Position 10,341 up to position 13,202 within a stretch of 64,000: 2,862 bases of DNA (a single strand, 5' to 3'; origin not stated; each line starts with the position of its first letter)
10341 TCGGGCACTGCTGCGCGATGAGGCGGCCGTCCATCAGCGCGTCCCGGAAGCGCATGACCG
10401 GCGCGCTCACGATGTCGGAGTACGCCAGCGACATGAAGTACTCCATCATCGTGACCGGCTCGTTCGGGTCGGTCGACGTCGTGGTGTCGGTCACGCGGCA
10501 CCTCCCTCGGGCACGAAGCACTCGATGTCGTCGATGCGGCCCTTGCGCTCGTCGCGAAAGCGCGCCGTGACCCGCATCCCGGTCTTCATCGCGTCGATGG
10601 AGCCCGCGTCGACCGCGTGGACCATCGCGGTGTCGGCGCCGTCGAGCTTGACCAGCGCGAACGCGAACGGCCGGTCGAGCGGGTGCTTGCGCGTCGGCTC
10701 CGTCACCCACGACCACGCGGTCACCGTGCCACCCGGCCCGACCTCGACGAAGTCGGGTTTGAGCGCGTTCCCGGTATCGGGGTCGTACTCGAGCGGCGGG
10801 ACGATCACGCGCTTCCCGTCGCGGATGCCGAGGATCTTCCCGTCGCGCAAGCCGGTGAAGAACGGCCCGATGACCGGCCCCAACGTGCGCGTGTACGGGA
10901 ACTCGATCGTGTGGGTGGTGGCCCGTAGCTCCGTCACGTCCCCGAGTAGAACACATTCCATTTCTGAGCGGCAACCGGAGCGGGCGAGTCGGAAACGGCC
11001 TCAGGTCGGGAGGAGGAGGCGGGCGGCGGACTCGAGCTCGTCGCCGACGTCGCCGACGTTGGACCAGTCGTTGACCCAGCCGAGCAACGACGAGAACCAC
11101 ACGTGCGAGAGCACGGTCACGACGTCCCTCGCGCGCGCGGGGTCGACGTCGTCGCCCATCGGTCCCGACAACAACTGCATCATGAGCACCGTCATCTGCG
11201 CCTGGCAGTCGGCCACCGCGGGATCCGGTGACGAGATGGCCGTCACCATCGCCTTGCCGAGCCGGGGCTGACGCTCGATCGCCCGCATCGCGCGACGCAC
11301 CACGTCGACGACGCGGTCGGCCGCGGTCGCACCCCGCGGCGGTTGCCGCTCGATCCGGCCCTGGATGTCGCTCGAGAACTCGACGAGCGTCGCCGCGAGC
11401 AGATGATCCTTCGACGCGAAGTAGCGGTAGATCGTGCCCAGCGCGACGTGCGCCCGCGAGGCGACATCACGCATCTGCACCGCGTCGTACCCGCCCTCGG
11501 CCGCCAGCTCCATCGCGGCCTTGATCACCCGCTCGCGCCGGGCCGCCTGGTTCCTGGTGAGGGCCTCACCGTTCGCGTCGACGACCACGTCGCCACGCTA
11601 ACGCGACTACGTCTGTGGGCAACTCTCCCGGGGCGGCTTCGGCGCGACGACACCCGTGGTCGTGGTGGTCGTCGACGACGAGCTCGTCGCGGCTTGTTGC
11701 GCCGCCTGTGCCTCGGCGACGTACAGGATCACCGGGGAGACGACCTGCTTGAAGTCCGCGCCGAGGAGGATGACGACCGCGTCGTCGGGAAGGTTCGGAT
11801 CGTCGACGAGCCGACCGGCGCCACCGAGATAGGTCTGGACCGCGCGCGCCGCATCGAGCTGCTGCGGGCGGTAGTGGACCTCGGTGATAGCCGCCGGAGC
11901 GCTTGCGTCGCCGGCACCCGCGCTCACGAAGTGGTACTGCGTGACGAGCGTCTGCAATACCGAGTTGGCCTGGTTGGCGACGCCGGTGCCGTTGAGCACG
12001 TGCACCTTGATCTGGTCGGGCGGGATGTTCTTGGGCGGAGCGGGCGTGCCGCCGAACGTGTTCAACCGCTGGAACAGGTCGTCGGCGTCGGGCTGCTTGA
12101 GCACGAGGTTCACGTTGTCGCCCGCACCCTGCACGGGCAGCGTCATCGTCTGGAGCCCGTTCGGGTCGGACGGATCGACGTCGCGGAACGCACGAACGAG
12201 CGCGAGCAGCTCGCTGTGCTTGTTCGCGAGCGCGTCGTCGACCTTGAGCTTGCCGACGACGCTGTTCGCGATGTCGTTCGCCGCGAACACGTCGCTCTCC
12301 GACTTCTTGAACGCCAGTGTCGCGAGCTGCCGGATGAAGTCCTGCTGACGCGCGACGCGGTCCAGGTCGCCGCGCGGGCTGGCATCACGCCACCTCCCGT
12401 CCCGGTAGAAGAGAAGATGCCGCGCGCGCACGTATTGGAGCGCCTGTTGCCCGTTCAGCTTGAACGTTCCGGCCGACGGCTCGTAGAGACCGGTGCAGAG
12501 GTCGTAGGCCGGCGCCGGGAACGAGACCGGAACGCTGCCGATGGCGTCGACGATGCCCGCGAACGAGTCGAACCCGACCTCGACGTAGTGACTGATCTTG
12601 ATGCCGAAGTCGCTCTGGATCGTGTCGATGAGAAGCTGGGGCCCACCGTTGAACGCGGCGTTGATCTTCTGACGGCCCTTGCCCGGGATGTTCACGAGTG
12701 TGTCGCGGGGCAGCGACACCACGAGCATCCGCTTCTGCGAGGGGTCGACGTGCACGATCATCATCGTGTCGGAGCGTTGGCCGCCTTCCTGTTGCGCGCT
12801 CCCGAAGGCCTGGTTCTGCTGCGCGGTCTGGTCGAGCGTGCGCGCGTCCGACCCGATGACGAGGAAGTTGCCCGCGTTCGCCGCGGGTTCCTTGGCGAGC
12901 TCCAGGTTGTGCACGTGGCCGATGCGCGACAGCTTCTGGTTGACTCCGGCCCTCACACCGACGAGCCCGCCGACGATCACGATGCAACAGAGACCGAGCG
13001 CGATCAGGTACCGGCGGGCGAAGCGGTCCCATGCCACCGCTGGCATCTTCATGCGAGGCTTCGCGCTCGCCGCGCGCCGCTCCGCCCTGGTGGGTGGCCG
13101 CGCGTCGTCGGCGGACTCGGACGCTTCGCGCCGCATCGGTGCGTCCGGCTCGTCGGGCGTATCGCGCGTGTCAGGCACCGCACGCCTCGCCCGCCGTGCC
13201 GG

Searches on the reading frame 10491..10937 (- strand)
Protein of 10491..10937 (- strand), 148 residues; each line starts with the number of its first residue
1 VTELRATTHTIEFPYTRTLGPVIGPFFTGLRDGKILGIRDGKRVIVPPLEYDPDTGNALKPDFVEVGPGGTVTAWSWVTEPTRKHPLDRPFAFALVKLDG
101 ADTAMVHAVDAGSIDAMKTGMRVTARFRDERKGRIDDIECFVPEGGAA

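Call 24: search_protein_families(library=pfam, proteins=[window:10491-10937:-])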
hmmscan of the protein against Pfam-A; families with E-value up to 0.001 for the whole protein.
window:10491-10937:- (148 aa): 1 family
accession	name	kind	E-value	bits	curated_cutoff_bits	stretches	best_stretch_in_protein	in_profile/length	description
PF01796.24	OB_ChsH2_C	-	6.9e-11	42.4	27.1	1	64-128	2-65/65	ChsH2, C-terminal OB-fold domain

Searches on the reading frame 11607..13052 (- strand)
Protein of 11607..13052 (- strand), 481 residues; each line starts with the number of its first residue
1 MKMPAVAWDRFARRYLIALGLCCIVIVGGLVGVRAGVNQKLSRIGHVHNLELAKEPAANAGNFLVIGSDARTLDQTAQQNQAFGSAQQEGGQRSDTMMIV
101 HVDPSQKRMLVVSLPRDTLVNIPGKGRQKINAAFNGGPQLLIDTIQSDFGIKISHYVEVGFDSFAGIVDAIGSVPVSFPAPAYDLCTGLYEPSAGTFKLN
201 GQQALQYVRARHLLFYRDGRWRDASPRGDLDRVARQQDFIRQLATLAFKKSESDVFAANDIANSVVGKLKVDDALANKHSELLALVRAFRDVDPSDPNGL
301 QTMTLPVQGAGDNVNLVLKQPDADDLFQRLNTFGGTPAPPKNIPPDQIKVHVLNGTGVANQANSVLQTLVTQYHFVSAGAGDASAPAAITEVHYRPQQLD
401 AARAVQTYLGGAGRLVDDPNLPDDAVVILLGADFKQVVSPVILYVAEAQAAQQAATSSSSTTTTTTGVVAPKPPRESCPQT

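Call 24: search_protein_families(library=pfam, proteins=[window:11607-13052:-])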
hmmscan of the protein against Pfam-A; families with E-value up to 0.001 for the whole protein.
window:11607-13052:- (481 aa): 2 families
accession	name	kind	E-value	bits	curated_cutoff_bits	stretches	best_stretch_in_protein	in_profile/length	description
PF03816.19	LytR_cpsA_psr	-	8.7e-38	130.3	24.6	1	93-244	1-145/150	LytR_cpsA_psr family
PF13399.11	LytR_C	-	6.3e-12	46.7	22.2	1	347-434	1-86/86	LytR cell envelope-related transcriptional attenuator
